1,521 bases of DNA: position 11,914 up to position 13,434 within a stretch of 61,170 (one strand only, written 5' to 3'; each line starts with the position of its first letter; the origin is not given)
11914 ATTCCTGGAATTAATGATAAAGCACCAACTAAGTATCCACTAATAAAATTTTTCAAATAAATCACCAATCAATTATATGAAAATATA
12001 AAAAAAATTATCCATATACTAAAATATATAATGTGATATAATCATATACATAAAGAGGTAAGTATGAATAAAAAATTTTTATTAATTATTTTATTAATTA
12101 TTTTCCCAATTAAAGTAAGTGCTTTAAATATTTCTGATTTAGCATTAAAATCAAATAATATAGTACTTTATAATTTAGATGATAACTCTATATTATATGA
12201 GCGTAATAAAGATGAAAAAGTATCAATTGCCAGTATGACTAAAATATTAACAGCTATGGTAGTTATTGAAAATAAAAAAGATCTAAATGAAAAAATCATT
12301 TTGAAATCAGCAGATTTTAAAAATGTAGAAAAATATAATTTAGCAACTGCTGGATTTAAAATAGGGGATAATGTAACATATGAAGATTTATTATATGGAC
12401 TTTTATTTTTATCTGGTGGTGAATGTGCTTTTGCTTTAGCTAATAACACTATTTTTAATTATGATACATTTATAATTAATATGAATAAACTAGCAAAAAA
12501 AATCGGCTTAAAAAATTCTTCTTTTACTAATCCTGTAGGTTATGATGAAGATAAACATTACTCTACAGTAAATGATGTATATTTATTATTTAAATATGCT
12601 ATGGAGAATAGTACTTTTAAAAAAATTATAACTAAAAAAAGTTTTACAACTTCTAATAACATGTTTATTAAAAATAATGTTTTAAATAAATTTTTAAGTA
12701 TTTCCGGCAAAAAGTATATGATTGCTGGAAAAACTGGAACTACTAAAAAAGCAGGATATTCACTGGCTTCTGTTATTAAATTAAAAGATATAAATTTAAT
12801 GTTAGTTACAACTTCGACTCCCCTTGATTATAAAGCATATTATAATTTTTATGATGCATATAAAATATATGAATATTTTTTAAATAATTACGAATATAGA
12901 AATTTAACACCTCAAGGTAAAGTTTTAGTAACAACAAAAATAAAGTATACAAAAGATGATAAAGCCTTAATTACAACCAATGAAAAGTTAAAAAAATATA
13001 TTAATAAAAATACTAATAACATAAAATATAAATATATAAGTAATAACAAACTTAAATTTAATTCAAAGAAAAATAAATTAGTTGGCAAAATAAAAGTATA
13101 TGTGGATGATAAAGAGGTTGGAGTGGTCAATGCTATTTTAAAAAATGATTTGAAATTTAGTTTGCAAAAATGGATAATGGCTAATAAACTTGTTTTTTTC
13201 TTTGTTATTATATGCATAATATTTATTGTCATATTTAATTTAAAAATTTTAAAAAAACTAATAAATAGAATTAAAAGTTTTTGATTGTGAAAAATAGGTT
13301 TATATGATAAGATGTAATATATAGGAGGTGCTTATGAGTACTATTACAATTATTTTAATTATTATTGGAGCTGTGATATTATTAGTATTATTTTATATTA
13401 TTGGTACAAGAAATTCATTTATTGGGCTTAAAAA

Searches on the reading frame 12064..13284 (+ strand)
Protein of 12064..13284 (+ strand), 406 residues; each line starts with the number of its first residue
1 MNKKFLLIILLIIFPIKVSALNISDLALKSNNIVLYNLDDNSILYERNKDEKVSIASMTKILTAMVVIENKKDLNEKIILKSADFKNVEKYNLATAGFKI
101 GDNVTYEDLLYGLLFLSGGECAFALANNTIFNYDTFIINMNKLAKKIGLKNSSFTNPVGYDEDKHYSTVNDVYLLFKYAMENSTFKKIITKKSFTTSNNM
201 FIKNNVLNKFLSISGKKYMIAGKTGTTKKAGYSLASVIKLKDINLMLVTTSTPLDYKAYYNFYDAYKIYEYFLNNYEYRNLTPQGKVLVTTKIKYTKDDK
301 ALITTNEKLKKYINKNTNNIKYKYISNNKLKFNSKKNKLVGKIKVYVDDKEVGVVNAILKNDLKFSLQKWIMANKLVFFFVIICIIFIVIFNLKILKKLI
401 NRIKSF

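Call 97: find_encoding_contigs(protein=window:12064-13284:+, flank=10000, max_places=1)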
Protein window:12064-13284:+ (406 aa): 3 contigs read that carry it; 1 place shown.
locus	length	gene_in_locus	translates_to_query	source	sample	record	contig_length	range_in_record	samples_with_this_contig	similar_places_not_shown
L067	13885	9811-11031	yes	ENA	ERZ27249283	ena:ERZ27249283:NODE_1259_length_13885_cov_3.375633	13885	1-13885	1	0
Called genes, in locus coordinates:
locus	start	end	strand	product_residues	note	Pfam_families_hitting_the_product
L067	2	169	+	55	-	?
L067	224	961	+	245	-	PF03418:Peptidase_A25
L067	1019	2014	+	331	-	PF07454:SpoIIP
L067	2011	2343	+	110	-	-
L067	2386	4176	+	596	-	PF00009:GTP_EFTU, PF03144:GTP_EFTU_D2, PF00679:EFG_C, PF06421:LepA_C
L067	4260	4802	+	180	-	-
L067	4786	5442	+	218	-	PF01183:Glyco_hydro_25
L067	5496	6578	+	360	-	PF04055:Radical_SAM, PF06969:HemN_C (weak)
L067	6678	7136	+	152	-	-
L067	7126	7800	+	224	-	PF20582:UPF0758_N, PF04002:RadC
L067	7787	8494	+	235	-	PF04085:MreC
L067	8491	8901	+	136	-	-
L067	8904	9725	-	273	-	PF04018:VCA0040-like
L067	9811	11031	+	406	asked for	PF00768:Peptidase_S11, PF07943:PBP5_C (weak)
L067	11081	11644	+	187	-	PF04011:LemA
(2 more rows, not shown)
